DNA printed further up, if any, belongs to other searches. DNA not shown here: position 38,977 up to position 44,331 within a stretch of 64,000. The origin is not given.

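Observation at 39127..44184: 1.68-kaa secreted S8 peptidase with about 1,300 aa of non-catalytic C-terminal domains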

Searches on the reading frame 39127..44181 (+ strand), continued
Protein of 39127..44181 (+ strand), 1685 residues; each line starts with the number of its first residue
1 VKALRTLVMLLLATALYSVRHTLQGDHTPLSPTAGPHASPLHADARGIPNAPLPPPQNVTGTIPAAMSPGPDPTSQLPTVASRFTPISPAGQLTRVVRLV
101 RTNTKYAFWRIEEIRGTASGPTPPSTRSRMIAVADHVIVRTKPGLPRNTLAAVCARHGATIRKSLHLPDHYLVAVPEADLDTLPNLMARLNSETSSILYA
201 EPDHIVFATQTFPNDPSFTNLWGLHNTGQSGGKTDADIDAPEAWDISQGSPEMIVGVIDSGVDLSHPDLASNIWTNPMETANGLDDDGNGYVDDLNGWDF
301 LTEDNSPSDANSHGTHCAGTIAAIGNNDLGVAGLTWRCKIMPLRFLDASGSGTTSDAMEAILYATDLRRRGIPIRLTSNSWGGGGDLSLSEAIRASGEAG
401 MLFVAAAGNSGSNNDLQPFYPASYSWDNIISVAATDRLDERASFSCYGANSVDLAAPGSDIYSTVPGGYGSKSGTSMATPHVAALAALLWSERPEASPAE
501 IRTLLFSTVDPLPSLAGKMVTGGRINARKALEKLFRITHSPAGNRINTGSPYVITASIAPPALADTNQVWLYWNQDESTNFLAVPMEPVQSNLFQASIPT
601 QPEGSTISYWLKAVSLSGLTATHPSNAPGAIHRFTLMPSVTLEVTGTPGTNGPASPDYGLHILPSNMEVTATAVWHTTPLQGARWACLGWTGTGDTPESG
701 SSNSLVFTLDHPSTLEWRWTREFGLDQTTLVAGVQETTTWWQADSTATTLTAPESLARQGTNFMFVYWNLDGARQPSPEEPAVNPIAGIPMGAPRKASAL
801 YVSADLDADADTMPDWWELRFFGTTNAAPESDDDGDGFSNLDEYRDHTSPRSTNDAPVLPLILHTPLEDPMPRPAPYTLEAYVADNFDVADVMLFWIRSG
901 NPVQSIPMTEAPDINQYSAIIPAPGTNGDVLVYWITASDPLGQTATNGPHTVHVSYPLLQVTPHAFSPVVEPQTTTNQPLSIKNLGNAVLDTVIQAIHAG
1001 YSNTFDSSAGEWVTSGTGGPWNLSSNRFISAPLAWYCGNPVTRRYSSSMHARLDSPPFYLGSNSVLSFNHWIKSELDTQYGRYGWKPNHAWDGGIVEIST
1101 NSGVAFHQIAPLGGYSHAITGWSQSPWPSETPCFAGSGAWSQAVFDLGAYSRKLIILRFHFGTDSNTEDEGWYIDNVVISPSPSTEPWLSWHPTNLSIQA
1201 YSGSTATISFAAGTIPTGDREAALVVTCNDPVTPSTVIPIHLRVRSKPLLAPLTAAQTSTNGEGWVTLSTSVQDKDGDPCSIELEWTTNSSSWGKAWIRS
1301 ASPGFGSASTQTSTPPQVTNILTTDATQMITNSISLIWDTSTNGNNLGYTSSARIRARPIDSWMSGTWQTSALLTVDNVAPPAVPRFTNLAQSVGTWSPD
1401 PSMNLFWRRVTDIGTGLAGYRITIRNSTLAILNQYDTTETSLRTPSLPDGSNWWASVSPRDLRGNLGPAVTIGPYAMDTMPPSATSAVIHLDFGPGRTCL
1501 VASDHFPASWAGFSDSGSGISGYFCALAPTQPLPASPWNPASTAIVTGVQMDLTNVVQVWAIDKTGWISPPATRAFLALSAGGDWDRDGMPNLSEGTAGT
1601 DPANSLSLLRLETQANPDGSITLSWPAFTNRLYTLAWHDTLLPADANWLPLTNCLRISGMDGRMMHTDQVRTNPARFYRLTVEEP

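Call 10: find_homologous_proteins(query=window:39127-44181:+, max_evalue=0.00001)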
Query window:39127-44181:+ (1685 aa): 6998 proteins with E <= 0.00001 among 8000 candidates; the best 120 are listed.
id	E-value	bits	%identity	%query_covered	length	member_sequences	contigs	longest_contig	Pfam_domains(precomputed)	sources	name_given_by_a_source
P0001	0.0e+0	3741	100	96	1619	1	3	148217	PF20773.6,PF00082.28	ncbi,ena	-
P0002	0.0e+0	2015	56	94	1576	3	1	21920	PF00082.28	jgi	jgi:subtilisin family serine protease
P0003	0.0e+0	2011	55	95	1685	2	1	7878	PF00082.28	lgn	-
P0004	0.0e+0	1875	53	96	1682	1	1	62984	PF00082.28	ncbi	-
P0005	0.0e+0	1713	50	96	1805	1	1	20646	PF00082.28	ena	-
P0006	0.0e+0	1632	48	98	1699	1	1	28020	PF20773.6,PF00082.28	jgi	jgi:subtilisin family serine protease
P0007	0.0e+0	1590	49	94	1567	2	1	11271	PF20773.6,PF21471.4,PF00082.28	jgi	jgi:subtilisin family serine protease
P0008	0.0e+0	1590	52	39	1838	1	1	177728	PF20773.6,PF21471.4,PF00082.28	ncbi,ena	-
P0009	0.0e+0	1590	47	96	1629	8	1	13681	PF00082.28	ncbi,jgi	jgi:hypothetical protein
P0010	0.0e+0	1567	53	37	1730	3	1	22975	PF20773.6,PF21471.4,PF00082.28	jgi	jgi:hypothetical protein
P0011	0.0e+0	1560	47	92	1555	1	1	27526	PF20773.6,PF00082.28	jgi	jgi:subtilisin family serine protease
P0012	0.0e+0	1545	46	96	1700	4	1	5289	PF20773.6,PF00082.28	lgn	-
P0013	0.0e+0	1543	45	98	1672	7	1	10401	PF00082.28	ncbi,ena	-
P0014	0.0e+0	1532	46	96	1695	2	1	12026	PF20773.6,PF00082.28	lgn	-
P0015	0.0e+0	1524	46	98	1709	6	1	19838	PF00082.28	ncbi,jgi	jgi:subtilisin family serine protease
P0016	0.0e+0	1513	46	96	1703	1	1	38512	PF00082.28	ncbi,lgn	-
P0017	0.0e+0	1507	46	96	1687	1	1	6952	PF20773.6,PF00082.28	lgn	-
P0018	0.0e+0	1507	45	98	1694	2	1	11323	PF00082.28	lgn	-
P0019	0.0e+0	1506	46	96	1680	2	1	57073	PF00082.28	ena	-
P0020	0.0e+0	1497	45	98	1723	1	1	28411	PF20773.6,PF18884.6,PF00082.28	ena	-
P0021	0.0e+0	1496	45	96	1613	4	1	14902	PF00082.28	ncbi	ncbi:MAG: S8 family serine peptidase, partial [bacterium]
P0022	0.0e+0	1493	45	100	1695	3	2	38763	PF00082.28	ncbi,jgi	jgi:subtilisin family serine protease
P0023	0.0e+0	1493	44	100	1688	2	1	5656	PF20773.6,PF00082.28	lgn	-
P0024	0.0e+0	1493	45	96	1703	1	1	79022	PF20773.6,PF18884.6,PF00082.28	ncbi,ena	-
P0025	0.0e+0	1490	45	97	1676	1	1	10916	PF00082.28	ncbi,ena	-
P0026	0.0e+0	1484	45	96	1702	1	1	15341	PF20773.6,PF00082.28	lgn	-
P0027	0.0e+0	1484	45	98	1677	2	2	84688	PF00082.28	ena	-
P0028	0.0e+0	1481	45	97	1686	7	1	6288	PF00082.28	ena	-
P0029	0.0e+0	1480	45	97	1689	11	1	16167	PF00082.28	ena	-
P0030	0.0e+0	1478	45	96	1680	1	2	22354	PF20773.6,PF00082.28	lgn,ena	-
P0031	0.0e+0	1476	45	95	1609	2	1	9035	PF00082.28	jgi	jgi:subtilisin family serine protease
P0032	0.0e+0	1473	45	96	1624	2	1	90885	PF00082.28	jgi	jgi:subtilisin family serine protease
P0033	0.0e+0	1470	44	98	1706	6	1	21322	PF00082.28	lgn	-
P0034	0.0e+0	1468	44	96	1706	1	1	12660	PF00082.28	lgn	-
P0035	0.0e+0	1458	44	97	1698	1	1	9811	PF20773.6,PF00082.28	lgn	-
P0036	0.0e+0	1455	43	99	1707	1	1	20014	PF00082.28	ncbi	-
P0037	0.0e+0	1443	44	96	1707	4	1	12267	PF00082.28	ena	-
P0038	0.0e+0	1443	43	96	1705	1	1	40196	PF00082.28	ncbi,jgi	jgi:subtilisin family serine protease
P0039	0.0e+0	1442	42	100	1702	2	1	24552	PF00082.28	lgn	-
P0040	0.0e+0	1436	43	100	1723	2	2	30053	PF00082.28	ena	-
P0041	0.0e+0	1420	44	95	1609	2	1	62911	PF20773.6,PF00082.28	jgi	-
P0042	0.0e+0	1412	43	98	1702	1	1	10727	PF20773.6,PF00082.28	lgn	-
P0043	0.0e+0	1407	43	96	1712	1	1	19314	PF20773.6,PF00082.28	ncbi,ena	-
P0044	0.0e+0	1396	43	96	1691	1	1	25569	PF00082.28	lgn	-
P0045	0.0e+0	1396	43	97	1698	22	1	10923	PF20773.6,PF00082.28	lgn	-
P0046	0.0e+0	1380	42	97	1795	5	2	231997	PF20773.6,PF00082.28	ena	-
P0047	0.0e+0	1208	41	95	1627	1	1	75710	PF20773.6,PF00082.28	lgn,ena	-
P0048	0.0e+0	1180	40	95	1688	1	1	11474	PF20773.6,PF00082.28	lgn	-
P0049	0.0e+0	1171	40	95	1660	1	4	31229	PF20773.6,PF00082.28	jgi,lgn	-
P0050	0.0e+0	1153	41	95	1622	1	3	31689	PF20773.6,PF00082.28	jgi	-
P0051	0.0e+0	1132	39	98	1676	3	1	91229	PF20773.6,PF00082.28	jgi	jgi:subtilisin family serine protease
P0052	0.0e+0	1090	39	92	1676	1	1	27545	PF20773.6,PF00082.28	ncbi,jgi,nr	ncbi:MAG: hypothetical protein FJ224_06490 [Lentisphaerae bacterium]|nr:hypothetical protein [Lentis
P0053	1.9e-282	959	41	70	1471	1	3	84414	PF20773.6,PF00082.28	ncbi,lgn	-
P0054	1.2e-276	939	51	21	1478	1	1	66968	PF22148.2,PF00082.28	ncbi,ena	-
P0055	1.4e-275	936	47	24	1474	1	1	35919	PF22148.2,PF00082.28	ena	-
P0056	1.4e-274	933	52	21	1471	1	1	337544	PF22148.2,PF00082.28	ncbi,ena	-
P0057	2.0e-274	932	41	69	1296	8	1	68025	PF20773.6,PF00082.28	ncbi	-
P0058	7.2e-273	927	40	71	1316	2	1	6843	PF20773.6,PF00082.28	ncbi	-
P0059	3.4e-272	925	40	72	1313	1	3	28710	PF20773.6,PF18884.6,PF00082.28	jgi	-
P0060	6.2e-268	911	47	44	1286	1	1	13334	PF20773.6,PF00082.28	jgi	jgi:subtilisin family serine protease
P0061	1.0e-266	906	40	70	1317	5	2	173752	PF20773.6,PF00082.28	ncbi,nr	ncbi:MAG: S8 family serine peptidase [Kiritimatiellia bacterium]|nr:S8 family serine peptidase [Kiri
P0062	7.6e-266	904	40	70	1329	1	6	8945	PF20773.6,PF00082.28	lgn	-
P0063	2.5e-255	869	52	24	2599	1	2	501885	PF22148.2,PF20773.6,PF25788.3,PF05345.19,PF21471.4,PF16794.12,PF22544.3,PF00041.28,PF18884.6,PF00082.28,PF16656.12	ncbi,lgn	-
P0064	6.2e-253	861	45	24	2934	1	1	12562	PF22073.3,PF19190.7,PF22148.2,PF15780.12,PF22076.3,PF21310.4,PF22544.3,PF00082.28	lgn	-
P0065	4.7e-252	858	45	41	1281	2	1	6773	PF20773.6,PF00082.28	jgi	jgi:subtilisin family serine protease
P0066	1.5e-242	826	44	44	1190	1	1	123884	PF20773.6,PF00082.28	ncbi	-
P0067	7.9e-233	794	47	27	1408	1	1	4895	PF22148.2,PF25059.2,PF00041.28,PF00082.28,PF16656.12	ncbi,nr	ncbi:MAG: S8 family serine peptidase, partial [Chlamydiota bacterium]|nr:S8 family serine peptidase 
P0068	9.1e-231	787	51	24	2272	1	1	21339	PF13715.13,PF22148.2,PF20773.6,PF17802.8,PF13620.13,PF06119.20,PF22904.4,PF17210.10,PF00082.28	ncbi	ncbi:MAG: S8 family serine peptidase [Microcoleaceae cyanobacterium]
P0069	2.0e-224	766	56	20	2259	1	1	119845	PF07610.18,PF22067.3,PF24507.2,PF22544.3,PF00082.28,PF22073.3,PF19190.7,PF15780.12,PF22076.3,PF24798.3,PF00635.33,PF22066.3,PF24770.2,PF24291.2,PF12371.15,PF06119.20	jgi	jgi:subtilisin family serine protease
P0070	7.7e-224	764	51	24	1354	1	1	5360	PF22148.2,PF25788.3,PF00041.28,PF00082.28,PF10179.16,PF16656.12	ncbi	ncbi:MAG: S8 family serine peptidase [Bacteroidota bacterium]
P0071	1.5e-222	760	48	27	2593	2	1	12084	PF07610.18,PF21310.4,PF22067.3,PF22544.3,PF00082.28,PF22073.3,PF19190.7,PF22148.2,PF15780.12,PF22076.3,PF00635.33,PF22066.3,PF24770.2,PF24291.2,PF12371.15,PF06119.20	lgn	-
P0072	2.0e-220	753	54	21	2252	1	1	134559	PF07610.18,PF22067.3,PF24507.2,PF22544.3,PF00082.28,PF22073.3,PF07679.23,PF22148.2,PF15780.12,PF13927.13,PF22066.3,PF12371.15,PF06119.20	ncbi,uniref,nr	ncbi:S8 family serine peptidase [Chitinispirillales bacterium ANBcel5]|uniref:S8 family serine pepti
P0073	4.2e-220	752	46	27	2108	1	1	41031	PF07610.18,PF21310.4,PF13620.13,PF22544.3,PF00082.28,PF22073.3,PF19190.7,PF18099.8,PF13715.13,PF22148.2,PF16990.12,PF15780.12,PF05887.17,PF03422.22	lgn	-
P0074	3.6e-218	746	40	34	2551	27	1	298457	PF24771.4,PF07610.18,PF17892.8,PF17803.8,PF21310.4,PF25248.1,PF22067.3,PF24507.2,PF22544.3,PF00082.28,PF22073.3,PF19190.7,PF22148.2,PF15780.12,PF22064.3,PF17963.8,PF14874.13,PF22066.3,PF12371.15,PF16184.12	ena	-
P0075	2.1e-217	743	55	20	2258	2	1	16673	PF01839.30,PF22148.2,PF20773.6,PF22633.4,PF13517.13,PF25788.3,PF16794.12,PF00041.28,PF00082.28,PF10179.16,PF16656.12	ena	-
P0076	2.4e-213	730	51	24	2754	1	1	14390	PF19190.7,PF13715.13,PF22148.2,PF13620.13,PF17210.10,PF22544.3,PF00082.28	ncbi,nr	ncbi:MAG: S8 family serine peptidase [Candidatus Sumerlaeia bacterium]|nr:S8 family serine peptidase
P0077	6.5e-211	721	48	25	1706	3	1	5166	PF22073.3,PF22148.2,PF15780.12,PF07610.18,PF22066.3,PF22067.3,PF12371.15,PF06119.20,PF22544.3,PF00041.28,PF00082.28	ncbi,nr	ncbi:MAG TPA: choice-of-anchor D domain-containing protein, partial [Candidatus Marinimicrobia bacte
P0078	2.2e-210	720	58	20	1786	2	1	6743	PF00801.27,PF07494.18,PF07610.18,PF25248.1,PF22544.3,PF00082.28,PF18911.7,PF22073.3,PF19190.7,PF22148.2,PF15780.12,PF00404.25,PF12371.15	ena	-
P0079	4.7e-210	719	48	25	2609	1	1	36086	PF07610.18,PF21310.4,PF22067.3,PF24507.2,PF22544.3,PF00082.28,PF22073.3,PF23755.2,PF19190.7,PF22148.2,PF15780.12,PF22076.3,PF18962.8,PF22066.3,PF13860.13,PF12371.15,PF06119.20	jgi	jgi:subtilisin family serine protease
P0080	9.7e-209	714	46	25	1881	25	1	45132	PF07610.18,PF21310.4,PF22067.3,PF22544.3,PF00082.28,PF22073.3,PF19190.7,PF15780.12,PF22076.3,PF24798.3,PF00635.33,PF22066.3,PF12371.15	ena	-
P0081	8.4e-208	711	41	27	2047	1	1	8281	PF07610.18,PF21310.4,PF25248.1,PF22067.3,PF22544.3,PF00082.28,PF22073.3,PF19190.7,PF22148.2,PF15780.12,PF12371.15,PF06119.20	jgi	jgi:subtilisin family serine protease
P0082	1.3e-205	704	52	20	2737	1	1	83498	PF22148.2,PF04151.22,PF13205.13,PF00082.28,PF04234.19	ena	-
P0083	1.7e-201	690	47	24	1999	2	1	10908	PF22148.2,PF22544.3,PF00041.28,PF00082.28,PF16656.12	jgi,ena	-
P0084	1.6e-199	684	48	23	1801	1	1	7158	PF19190.7,PF22148.2,PF00082.28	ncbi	-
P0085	4.1e-199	682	44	25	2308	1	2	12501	PF19190.7,PF22148.2,PF15780.12,PF22544.3,PF00082.28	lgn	-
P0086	9.8e-199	681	48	24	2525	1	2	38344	PF19190.7,PF22148.2,PF15780.12,PF22076.3,PF22544.3,PF00082.28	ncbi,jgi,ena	-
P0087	2.8e-198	680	49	24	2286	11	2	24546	PF19190.7,PF22148.2,PF22544.3,PF00082.28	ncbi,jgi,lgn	jgi:subtilisin family serine protease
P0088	4.8e-197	676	45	25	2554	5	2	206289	PF19190.7,PF22148.2,PF22076.3,PF22544.3,PF00082.28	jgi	jgi:subtilisin family serine protease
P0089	8.9e-197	675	53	20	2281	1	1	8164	PF19190.7,PF22148.2,PF22544.3,PF00082.28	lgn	-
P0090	1.8e-196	674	49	24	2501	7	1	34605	PF19190.7,PF22148.2,PF22544.3,PF00082.28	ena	-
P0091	4.8e-193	662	50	24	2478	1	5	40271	PF19190.7,PF22148.2,PF00932.26,PF22544.3,PF00082.28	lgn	-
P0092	2.0e-192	660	49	24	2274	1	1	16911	PF19190.7,PF22148.2,PF15780.12,PF22544.3,PF00082.28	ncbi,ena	-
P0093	3.3e-191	656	47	24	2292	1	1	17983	PF19190.7,PF22148.2,PF15780.12,PF22544.3,PF00082.28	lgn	-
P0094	1.0e-189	651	48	24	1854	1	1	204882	PF22148.2,PF00801.27,PF03160.21,PF00082.28,PF18911.7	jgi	-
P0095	1.0e-189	651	48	24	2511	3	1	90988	PF19190.7,PF22148.2,PF15780.12,PF22544.3,PF00082.28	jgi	jgi:subtilisin family serine protease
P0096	2.1e-189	650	45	27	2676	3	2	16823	PF22148.2,PF00082.28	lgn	-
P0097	7.3e-189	648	44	23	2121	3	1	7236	PF22148.2,PF00801.27,PF01483.28,PF00082.28,PF18911.7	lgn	-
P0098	7.7e-189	648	45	24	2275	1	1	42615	PF19190.7,PF22148.2,PF22076.3,PF22544.3,PF00082.28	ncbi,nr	ncbi:MAG: S8 family serine peptidase [Kiritimatiellae bacterium]|nr:S8 family serine peptidase [Kiri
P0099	9.0e-189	648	49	23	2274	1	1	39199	PF19190.7,PF22148.2,PF22544.3,PF00082.28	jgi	jgi:subtilisin family serine protease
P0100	3.3e-188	646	43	26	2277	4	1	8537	PF19190.7,PF22148.2,PF15780.12,PF22544.3,PF00082.28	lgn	-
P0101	2.8e-187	643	52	21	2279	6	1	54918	PF19190.7,PF22148.2,PF15780.12,PF22544.3,PF00082.28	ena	-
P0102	3.3e-185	636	48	20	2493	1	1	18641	PF07610.18,PF21310.4,PF22067.3,PF24507.2,PF22544.3,PF00082.28,PF22073.3,PF22148.2,PF15780.12,PF00635.33,PF14874.13,PF22066.3,PF12371.15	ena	-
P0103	8.1e-183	628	49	20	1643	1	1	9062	PF19190.7,PF16132.12,PF22148.2,PF03160.21,PF00082.28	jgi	jgi:subtilisin family serine protease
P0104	1.7e-179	617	47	23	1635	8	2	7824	PF19190.7,PF22148.2,PF00082.28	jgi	jgi:subtilisin family serine protease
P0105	3.7e-179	616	53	24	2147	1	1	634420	PF22073.3,PF22148.2,PF15780.12,PF07610.18,PF22067.3,PF12371.15,PF22544.3,PF00082.28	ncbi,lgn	-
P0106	1.7e-177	611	44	26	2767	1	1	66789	PF19190.7,PF13715.13,PF22148.2,PF11974.15,PF17802.8,PF13620.13,PF06119.20,PF22904.4,PF17210.10,PF00082.28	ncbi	-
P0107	2.2e-177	610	43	25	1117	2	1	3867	PF22148.2,PF00801.27,PF00082.28,PF18911.7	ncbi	ncbi:MAG: hypothetical protein DME19_20385, partial [Verrucomicrobia bacterium]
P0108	1.0e-176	608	49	23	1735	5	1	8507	PF19190.7,PF22148.2,PF00082.28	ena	-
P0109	8.9e-172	592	47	23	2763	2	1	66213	PF13715.13,PF22148.2,PF11974.15,PF17802.8,PF13620.13,PF06119.20,PF22904.4,PF17210.10,PF00082.28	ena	-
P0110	9.0e-172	592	43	26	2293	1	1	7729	PF13715.13,PF22148.2,PF13620.13,PF17210.10,PF00082.28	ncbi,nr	ncbi:MAG: S8 family serine peptidase, partial [Verrucomicrobia bacterium]|nr:S8 family serine peptid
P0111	9.0e-171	588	45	21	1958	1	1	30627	PF19190.7,PF00801.27,PF03160.21,PF22544.3,PF00082.28,PF18911.7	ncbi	ncbi:MAG: S8 family serine peptidase [Verrucomicrobiota bacterium]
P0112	1.6e-165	571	43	24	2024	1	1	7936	PF22148.2,PF13620.13,PF00082.28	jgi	-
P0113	3.7e-165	570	45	27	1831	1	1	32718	PF19190.7,PF22148.2,PF22544.3,PF00082.28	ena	-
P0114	1.9e-163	564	46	24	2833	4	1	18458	PF22073.3,PF22148.2,PF18887.6,PF15780.12,PF22544.3,PF00082.28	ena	-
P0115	2.8e-163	564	46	24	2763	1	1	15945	PF10282.16,PF22148.2,PF25174.2,PF23381.2,PF21783.3,PF22544.3,PF00082.28,PF19077.7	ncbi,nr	ncbi:MAG: S8 family serine peptidase [Planctomycetes bacterium]|nr:S8 family serine peptidase [Planc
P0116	8.7e-162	559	55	20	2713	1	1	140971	PF23623.2,PF22148.2,PF04151.22,PF17164.11,PF13385.14,PF00082.28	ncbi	ncbi:MAG: S8 family serine peptidase, partial [Pirellulales bacterium]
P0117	5.1e-161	556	42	24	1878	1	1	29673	PF22352.3,PF22148.2,PF00801.27,PF03160.21,PF06119.20,PF00082.28,PF18911.7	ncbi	ncbi:MAG: S8 family serine peptidase [Limisphaerales bacterium]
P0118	7.0e-160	552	52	20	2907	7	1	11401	PF13715.13,PF22148.2,PF13620.13,PF01436.28,PF17210.10,PF00082.28,PF08450.19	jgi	jgi:subtilisin family serine protease/sugar lactone lactonase YvrE/protocatechuate 3,4-dioxygenase b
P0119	1.6e-158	548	55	27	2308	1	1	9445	PF22148.2,PF13205.13,PF18998.7,PF22842.4,PF00082.28,PF04234.19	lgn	-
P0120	1.8e-155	538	43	24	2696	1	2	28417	PF22073.3,PF22148.2,PF18887.6,PF15780.12,PF20773.6,PF22544.3,PF00041.28,PF00082.28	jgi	jgi:subtilisin family serine protease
